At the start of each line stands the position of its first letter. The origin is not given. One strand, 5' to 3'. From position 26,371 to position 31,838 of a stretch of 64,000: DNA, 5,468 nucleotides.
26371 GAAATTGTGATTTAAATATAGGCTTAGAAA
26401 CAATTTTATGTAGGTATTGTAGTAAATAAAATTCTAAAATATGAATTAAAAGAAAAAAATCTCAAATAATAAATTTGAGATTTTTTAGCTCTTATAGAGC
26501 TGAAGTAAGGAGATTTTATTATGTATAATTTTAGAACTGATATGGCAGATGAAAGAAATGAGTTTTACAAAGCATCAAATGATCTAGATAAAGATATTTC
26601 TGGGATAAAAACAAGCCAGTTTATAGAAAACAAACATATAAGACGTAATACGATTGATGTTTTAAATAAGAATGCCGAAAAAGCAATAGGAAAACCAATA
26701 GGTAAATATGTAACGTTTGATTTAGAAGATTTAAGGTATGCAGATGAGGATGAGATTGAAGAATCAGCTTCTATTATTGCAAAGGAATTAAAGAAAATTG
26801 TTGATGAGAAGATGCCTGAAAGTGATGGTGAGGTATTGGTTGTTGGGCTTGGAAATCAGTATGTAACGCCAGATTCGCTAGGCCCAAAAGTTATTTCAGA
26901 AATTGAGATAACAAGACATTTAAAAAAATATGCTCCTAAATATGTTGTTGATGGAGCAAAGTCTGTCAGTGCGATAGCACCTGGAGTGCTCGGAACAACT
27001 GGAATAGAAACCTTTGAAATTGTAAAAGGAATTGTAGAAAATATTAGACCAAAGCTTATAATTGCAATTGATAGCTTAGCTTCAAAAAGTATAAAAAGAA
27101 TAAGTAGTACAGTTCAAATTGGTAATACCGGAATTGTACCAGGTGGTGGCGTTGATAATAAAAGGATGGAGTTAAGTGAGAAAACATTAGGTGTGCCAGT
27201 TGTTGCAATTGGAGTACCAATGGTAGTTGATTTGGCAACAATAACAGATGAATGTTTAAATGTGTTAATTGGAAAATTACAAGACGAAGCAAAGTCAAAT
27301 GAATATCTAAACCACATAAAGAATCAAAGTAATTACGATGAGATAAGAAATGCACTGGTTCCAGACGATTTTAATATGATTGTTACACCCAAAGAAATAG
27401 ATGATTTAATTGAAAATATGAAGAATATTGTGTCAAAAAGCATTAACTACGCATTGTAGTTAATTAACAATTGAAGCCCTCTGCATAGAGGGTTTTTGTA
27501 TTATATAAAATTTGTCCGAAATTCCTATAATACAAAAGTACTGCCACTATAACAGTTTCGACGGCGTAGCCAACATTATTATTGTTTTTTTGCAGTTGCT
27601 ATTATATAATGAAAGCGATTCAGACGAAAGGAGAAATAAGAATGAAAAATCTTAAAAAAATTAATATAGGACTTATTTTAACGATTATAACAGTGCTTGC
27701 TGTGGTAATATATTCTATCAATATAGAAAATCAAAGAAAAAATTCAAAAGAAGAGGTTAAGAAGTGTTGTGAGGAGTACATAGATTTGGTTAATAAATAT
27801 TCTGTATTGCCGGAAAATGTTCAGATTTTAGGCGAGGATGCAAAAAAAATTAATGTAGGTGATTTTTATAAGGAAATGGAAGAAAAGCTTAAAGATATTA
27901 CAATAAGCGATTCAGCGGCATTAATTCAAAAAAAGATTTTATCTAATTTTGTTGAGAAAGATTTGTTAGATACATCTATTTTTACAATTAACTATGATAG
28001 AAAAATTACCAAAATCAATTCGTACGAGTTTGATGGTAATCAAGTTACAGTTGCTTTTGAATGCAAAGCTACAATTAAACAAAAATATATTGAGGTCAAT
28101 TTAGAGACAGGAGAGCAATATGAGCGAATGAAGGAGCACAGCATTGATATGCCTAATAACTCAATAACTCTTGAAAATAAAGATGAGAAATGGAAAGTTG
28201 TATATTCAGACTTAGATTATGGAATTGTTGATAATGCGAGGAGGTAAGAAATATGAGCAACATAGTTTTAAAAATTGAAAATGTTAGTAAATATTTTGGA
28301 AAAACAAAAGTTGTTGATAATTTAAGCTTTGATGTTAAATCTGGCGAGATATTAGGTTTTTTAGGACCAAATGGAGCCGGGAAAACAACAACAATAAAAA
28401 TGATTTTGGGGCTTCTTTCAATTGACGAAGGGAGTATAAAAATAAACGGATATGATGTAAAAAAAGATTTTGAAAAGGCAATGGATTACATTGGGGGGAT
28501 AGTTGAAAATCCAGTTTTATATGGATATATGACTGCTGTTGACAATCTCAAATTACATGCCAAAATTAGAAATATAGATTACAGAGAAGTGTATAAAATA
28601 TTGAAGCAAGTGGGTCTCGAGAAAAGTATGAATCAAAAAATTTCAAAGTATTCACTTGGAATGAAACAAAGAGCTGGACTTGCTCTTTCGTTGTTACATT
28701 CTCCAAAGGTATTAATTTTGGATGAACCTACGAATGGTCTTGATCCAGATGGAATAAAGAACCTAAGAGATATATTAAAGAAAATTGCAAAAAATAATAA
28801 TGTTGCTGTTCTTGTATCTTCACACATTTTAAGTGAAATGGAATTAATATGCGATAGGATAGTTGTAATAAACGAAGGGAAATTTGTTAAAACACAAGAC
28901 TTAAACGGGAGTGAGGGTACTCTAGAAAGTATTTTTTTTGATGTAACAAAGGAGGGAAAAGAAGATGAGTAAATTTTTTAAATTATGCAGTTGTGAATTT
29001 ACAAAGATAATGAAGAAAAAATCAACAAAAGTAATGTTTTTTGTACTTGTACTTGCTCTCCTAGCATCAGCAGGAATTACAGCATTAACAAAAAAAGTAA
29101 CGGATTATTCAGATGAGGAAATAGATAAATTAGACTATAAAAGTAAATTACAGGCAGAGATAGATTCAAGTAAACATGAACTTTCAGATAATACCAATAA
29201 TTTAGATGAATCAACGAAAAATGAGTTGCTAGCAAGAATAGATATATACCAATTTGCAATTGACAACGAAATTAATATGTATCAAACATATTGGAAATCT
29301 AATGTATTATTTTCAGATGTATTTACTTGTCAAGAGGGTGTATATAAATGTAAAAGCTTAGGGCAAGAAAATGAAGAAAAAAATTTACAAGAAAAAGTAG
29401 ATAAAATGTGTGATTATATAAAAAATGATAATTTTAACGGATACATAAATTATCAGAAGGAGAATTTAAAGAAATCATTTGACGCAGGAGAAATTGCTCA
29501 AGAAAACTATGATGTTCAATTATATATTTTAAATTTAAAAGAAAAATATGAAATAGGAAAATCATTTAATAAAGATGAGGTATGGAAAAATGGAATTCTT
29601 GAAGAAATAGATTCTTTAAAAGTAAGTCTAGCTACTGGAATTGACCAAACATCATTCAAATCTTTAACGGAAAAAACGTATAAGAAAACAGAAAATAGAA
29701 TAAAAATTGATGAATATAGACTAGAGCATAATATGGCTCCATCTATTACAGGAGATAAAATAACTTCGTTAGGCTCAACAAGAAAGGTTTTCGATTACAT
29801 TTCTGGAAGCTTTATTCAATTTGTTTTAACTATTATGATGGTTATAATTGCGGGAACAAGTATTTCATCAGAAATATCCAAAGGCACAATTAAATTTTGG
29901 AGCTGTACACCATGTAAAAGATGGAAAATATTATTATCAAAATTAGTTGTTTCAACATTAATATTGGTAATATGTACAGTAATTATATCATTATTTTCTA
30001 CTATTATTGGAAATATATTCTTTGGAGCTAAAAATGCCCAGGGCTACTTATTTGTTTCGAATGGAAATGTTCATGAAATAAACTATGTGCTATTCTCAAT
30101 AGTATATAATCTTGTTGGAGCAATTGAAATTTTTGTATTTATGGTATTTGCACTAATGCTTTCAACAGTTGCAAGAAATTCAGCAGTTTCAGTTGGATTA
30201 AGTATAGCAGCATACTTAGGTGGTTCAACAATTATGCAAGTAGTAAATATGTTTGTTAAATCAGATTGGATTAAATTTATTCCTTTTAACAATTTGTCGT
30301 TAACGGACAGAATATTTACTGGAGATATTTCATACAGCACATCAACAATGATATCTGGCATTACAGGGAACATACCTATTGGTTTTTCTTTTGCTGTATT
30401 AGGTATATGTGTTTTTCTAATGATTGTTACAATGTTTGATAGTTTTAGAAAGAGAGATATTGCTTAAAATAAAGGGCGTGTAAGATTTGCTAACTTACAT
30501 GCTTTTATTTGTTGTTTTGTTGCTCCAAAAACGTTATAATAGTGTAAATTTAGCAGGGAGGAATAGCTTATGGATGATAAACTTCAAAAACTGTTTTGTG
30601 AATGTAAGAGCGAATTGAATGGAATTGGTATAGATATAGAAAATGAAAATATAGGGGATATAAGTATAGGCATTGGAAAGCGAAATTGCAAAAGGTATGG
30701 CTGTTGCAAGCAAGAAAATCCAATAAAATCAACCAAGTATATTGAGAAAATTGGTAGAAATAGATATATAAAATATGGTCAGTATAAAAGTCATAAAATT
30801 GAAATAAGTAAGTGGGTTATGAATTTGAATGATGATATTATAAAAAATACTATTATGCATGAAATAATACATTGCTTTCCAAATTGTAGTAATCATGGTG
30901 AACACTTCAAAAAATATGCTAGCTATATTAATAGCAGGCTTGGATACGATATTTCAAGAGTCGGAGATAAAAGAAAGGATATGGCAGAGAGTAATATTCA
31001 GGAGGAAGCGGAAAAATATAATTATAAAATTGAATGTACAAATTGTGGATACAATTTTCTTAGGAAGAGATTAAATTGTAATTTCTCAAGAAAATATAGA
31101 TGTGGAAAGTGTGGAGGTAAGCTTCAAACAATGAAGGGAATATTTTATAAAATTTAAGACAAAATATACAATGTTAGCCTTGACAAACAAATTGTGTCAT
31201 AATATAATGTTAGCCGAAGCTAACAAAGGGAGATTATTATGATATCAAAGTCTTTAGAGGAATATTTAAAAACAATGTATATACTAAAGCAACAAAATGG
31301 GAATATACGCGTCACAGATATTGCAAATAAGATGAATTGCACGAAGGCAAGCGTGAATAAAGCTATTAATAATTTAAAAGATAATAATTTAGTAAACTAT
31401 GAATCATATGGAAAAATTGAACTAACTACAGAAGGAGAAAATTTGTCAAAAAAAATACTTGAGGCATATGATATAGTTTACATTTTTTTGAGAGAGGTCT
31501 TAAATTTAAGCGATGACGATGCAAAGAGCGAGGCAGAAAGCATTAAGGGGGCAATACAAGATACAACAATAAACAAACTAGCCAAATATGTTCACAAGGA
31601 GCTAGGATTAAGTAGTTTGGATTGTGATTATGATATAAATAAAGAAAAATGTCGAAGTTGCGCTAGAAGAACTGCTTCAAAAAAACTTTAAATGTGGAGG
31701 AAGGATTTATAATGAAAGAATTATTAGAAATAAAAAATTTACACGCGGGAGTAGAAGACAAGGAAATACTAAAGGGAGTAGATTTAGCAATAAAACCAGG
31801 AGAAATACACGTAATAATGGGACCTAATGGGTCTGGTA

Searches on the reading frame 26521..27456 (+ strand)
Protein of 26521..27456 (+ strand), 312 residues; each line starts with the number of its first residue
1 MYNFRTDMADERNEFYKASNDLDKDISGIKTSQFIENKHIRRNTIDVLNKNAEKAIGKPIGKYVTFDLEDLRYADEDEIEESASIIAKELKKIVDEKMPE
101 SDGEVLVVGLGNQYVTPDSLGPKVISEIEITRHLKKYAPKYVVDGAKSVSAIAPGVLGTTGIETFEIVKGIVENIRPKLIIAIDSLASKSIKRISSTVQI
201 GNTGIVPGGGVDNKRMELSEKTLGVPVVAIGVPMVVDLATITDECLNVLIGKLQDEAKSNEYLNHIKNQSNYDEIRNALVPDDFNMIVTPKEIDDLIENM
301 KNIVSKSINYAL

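Call 75: search_protein_families(library=pfam, proteins=[window:26521-27456:+], max_evalue=0.00001)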
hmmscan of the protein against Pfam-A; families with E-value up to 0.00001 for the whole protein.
window:26521-27456:+ (312 aa): 1 family
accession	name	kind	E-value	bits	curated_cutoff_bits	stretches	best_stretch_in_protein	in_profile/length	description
PF03418.19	Peptidase_A25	-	7.6e-81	272.2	27.8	2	18-261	13-254/353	Germination protease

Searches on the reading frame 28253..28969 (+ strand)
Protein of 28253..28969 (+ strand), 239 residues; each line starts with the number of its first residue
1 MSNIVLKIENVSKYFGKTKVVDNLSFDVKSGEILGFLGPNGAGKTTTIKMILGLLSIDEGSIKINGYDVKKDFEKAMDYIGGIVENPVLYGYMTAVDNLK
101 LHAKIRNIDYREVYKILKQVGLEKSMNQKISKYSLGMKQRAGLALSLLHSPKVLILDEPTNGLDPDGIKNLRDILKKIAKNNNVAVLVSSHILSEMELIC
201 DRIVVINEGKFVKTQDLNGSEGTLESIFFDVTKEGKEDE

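Call 75: search_protein_families(library=pfam, proteins=[window:28253-28969:+], max_evalue=0.00001)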
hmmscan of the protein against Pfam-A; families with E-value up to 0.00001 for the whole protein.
window:28253-28969:+ (239 aa): 2 families
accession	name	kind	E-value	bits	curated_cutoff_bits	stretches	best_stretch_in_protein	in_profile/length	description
PF00005.33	ABC_tran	-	8.9e-32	111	25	1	22-161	2-137/137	ABC transporter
PF13304.12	AAA_21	-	5.4e-17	63.3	27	1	127-195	232-302/304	AAA domain, putative AbiEii toxin, Type IV TA system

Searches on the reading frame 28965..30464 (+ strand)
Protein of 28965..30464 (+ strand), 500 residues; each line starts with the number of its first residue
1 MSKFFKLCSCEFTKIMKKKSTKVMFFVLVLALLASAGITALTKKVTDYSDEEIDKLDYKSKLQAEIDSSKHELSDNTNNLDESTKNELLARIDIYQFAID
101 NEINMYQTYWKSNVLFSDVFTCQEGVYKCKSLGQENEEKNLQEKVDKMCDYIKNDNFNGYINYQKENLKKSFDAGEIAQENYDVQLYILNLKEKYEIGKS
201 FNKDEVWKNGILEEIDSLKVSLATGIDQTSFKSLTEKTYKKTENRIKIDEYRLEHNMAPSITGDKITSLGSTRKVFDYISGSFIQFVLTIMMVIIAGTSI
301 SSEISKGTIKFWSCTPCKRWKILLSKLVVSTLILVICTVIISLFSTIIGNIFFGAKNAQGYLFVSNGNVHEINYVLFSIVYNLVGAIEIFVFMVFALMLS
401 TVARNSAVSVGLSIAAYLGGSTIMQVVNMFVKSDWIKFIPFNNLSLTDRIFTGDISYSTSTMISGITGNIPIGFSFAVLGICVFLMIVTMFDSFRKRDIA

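Call 75: search_protein_families(library=pfam, proteins=[window:28965-30464:+], max_evalue=0.00001)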
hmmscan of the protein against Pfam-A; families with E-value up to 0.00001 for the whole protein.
window:28965-30464:+ (500 aa): 3 families
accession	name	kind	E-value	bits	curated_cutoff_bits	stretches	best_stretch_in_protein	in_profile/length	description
PF12679.13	ABC2_membrane_2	-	7.6e-18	65.2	27.2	1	11-498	7-282/283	ABC-2 family transporter protein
PF12698.13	ABC2_membrane_3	-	1.7e-08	34.4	31.6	1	24-487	4-342/347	ABC-2 family transporter protein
PF12730.13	ABC2_membrane_4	-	2.4e-06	28.1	27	1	284-414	56-173/179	ABC-2 family transporter protein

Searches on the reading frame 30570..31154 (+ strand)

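Call 75: search_protein_families(library=pfam, proteins=[window:30570-31154:+], max_evalue=0.00001)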
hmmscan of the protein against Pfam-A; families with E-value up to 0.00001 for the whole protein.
window:30570-31154:+ (195 aa): 1 family
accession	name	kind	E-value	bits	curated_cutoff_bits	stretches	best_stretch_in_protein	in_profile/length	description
PF10263.15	SprT-like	-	7.2e-08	32.7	25.6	1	42-123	32-98/108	SprT-like family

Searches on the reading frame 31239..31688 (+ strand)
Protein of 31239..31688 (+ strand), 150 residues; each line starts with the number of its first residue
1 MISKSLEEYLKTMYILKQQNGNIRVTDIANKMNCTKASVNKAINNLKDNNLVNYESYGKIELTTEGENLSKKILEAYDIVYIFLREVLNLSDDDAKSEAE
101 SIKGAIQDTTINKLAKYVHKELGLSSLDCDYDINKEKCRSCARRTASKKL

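Call 75: search_protein_families(library=pfam, proteins=[window:31239-31688:+], max_evalue=0.00001)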
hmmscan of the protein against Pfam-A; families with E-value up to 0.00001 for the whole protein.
window:31239-31688:+ (150 aa): 3 families
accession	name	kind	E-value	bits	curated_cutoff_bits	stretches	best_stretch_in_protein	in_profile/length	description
PF01325.25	Fe_dep_repress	-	1.9e-12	47.6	26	1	1-58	1-58/60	Iron dependent repressor, N-terminal DNA binding domain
PF02742.21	Fe_dep_repr_C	-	2.6e-08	34.2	27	1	63-119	1-57/70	Iron dependent repressor, metal binding and dimerisation domain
PF01047.28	MarR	-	2.6e-06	27.7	24.6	1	11-53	7-48/59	MarR family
